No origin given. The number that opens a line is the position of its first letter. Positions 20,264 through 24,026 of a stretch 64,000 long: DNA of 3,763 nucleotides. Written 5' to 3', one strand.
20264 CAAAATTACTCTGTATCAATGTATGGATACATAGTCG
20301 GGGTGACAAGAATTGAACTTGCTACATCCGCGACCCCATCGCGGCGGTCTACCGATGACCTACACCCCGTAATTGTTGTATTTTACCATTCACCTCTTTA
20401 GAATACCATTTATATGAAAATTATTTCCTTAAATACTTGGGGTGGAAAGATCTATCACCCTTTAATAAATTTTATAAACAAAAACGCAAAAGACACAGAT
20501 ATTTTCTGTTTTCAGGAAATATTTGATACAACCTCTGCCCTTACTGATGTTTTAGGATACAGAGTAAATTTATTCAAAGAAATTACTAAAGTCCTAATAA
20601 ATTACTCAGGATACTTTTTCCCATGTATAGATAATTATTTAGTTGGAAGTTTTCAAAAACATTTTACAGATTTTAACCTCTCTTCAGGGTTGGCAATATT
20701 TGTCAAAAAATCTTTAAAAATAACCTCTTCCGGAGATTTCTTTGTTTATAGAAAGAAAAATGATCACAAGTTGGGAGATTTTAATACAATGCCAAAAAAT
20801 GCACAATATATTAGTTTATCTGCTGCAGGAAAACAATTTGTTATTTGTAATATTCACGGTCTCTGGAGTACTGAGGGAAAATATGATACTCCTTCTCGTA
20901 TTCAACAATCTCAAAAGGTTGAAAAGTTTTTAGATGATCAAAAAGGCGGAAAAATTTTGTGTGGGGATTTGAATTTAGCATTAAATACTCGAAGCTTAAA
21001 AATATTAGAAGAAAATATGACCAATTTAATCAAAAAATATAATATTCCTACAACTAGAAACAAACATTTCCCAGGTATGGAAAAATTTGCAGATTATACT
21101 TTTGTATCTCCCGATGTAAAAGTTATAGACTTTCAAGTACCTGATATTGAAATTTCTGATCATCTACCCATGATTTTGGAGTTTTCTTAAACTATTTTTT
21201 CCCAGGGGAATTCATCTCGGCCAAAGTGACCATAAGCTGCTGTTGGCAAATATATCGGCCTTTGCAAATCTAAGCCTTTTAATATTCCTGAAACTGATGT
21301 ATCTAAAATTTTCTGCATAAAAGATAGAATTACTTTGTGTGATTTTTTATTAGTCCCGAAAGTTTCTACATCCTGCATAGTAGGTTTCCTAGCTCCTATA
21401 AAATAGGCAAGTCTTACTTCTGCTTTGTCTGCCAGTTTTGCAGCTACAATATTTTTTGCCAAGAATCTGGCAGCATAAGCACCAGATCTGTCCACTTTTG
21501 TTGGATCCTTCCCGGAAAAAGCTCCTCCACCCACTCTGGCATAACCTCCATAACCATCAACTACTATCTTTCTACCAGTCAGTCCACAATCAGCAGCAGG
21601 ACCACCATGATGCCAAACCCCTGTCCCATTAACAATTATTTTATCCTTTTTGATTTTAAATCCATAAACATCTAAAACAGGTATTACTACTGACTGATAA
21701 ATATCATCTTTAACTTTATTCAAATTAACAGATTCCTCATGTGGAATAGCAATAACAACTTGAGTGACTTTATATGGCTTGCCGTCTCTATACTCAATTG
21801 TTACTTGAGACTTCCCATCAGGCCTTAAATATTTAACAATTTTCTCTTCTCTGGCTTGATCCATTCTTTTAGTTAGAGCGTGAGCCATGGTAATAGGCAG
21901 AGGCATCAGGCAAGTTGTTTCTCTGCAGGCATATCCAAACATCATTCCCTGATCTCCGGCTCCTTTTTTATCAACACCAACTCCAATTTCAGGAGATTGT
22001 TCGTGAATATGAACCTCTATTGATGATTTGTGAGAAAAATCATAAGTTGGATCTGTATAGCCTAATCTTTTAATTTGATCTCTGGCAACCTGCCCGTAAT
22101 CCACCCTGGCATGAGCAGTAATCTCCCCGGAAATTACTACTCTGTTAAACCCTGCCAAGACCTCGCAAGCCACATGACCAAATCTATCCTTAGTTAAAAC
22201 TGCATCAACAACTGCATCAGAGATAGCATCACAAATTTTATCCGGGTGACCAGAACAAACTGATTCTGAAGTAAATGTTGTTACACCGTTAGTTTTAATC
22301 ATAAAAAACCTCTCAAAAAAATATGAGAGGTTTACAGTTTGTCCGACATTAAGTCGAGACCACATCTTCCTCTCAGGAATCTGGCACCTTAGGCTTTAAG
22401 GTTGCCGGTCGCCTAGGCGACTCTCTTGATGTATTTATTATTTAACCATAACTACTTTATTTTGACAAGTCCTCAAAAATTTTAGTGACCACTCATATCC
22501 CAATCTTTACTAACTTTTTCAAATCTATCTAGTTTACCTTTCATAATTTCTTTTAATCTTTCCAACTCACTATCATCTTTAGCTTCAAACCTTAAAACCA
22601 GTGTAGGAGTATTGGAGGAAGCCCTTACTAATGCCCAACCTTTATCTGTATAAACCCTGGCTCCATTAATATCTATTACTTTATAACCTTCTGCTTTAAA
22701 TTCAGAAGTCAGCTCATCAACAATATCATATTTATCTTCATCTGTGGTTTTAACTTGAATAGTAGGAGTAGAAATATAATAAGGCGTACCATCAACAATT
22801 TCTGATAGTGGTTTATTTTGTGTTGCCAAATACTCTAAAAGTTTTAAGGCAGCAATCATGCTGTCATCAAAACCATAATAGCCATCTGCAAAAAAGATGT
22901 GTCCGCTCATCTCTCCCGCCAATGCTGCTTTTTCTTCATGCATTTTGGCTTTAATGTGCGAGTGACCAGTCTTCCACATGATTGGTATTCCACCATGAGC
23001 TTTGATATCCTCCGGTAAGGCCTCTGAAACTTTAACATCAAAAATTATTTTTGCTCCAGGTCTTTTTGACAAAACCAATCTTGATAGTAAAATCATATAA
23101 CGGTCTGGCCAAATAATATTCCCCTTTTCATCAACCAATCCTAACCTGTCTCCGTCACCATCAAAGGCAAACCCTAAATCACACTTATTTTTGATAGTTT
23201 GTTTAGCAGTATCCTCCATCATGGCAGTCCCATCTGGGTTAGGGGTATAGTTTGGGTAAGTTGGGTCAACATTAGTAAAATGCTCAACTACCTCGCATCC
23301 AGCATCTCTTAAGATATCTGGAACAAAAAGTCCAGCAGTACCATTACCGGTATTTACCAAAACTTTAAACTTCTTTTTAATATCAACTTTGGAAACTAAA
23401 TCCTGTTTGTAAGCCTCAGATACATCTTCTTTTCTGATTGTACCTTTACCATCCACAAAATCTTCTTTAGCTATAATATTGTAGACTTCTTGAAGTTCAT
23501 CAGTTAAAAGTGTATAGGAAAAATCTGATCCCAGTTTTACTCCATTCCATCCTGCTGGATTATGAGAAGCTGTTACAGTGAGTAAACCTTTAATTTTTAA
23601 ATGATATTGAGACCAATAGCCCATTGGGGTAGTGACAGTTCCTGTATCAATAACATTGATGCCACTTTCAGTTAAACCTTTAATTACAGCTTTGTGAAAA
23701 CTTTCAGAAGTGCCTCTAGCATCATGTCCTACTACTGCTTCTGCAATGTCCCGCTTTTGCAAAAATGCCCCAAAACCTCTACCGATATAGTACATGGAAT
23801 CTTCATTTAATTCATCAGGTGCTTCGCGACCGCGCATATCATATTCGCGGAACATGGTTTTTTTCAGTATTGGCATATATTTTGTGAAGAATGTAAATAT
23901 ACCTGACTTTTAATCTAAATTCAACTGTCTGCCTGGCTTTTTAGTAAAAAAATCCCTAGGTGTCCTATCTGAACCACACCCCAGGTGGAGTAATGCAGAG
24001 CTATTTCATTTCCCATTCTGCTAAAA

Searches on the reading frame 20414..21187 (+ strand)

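Call 8: search_protein_families(library=pfam, proteins=[window:20414-21187:+], max_evalue=0.001)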
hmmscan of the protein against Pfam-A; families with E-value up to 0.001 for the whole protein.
window:20414-21187:+ (258 aa): 1 family
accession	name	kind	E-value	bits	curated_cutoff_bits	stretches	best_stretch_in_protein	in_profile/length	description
PF03372.29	Exo_endo_phos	-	3.6e-14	53.5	24.5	1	5-250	2-225/225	Endonuclease/Exonuclease/phosphatase family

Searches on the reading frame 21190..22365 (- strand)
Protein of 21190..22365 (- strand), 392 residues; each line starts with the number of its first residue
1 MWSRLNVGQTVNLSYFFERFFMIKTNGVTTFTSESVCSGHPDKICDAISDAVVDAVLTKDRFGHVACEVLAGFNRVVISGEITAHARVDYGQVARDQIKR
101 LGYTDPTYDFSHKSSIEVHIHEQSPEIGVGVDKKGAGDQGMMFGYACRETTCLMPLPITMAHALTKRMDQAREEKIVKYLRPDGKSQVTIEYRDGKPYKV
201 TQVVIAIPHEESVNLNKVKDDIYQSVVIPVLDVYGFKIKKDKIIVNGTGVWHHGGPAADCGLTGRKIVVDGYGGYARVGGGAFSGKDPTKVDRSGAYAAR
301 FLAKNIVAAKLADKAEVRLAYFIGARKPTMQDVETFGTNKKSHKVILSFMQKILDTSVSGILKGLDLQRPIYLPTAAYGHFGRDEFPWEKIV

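Call 8: search_protein_families(library=pfam, proteins=[window:21190-22365:-], max_evalue=0.001)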
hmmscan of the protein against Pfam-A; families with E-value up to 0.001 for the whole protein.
window:21190-22365:- (392 aa): 4 families
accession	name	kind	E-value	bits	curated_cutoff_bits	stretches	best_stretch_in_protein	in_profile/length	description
PF02773.21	S-AdoMet_synt_C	-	2.1e-57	193.3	25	1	254-390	2-138/138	S-adenosylmethionine synthetase, C-terminal domain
PF02772.21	S-AdoMet_synt_M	-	2.7e-40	137.7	29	1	134-249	2-118/120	S-adenosylmethionine synthetase, central domain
PF00438.25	S-AdoMet_synt_N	-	5.2e-33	114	33.1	1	30-125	3-99/99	S-adenosylmethionine synthetase, N-terminal domain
PF01941.24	AdoMet_Synthase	-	0.00034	20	27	0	34-57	22-45/395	S-adenosylmethionine synthetase (AdoMet synthetase)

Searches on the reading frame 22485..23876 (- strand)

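Call 8: search_protein_families(library=pfam, proteins=[window:22485-23876:-], max_evalue=0.001)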
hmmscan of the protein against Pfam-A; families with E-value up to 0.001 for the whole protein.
window:22485-23876:- (464 aa): 4 families
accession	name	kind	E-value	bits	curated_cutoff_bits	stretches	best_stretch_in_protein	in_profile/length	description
PF02878.22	PGM_PMM_I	-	3.3e-30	105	22.5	1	7-140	2-136/138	Phosphoglucomutase/phosphomannomutase, alpha/beta/alpha domain I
PF02880.22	PGM_PMM_III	-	3.8e-25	88.7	20.7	1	257-362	2-109/115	Phosphoglucomutase/phosphomannomutase, alpha/beta/alpha domain III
PF02879.22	PGM_PMM_II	-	6.6e-24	84.9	29.3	1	155-252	2-103/103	Phosphoglucomutase/phosphomannomutase, alpha/beta/alpha domain II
PF00408.26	PGM_PMM_IV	-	7.6e-12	45.6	23.1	1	373-444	2-64/68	Phosphoglucomutase/phosphomannomutase, C-terminal domain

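Call 74: search_protein_families(library=ncbifam, proteins=[window:22485-23876:-], max_evalue=0.001)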
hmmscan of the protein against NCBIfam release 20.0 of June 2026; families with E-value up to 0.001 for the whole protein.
window:22485-23876:- (464 aa): 7 families
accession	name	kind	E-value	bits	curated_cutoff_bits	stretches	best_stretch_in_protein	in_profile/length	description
NF046027.1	PhglucPhmanMutPgmG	equivalog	2.1e-125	419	600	1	5-450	6-451/460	phosphoglucomutase/phosphomannomutase PgmG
TIGR03990.1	Arch_GlmM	equivalog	5.7e-97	325.4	439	1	7-445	2-440/444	phosphoglucosamine mutase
NF007088.0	PRK09542.1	equivalog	2e-82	277.7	618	1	7-444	10-448/456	phosphomannomutase/phosphoglucomutase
NF011943.0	PRK15414.1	subfamily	2.2e-70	237.9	801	1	5-439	3-443/456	phosphomannomutase CpsG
TIGR01455.1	glmM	equivalog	1e-44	153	447.55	1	14-441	6-432/442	phosphoglucosamine mutase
TIGR01132.1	pgm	equivalog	1e-05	24.2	778.05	1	15-274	48-340/546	phosphoglucomutase (alpha-D-glucose-1,6-bisphosphate-dependent)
NF005737.0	PRK07564.1-1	equivalog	0.00028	19.6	378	0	166-361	202-400/543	alpha-D-glucose phosphate-specific phosphoglucomutase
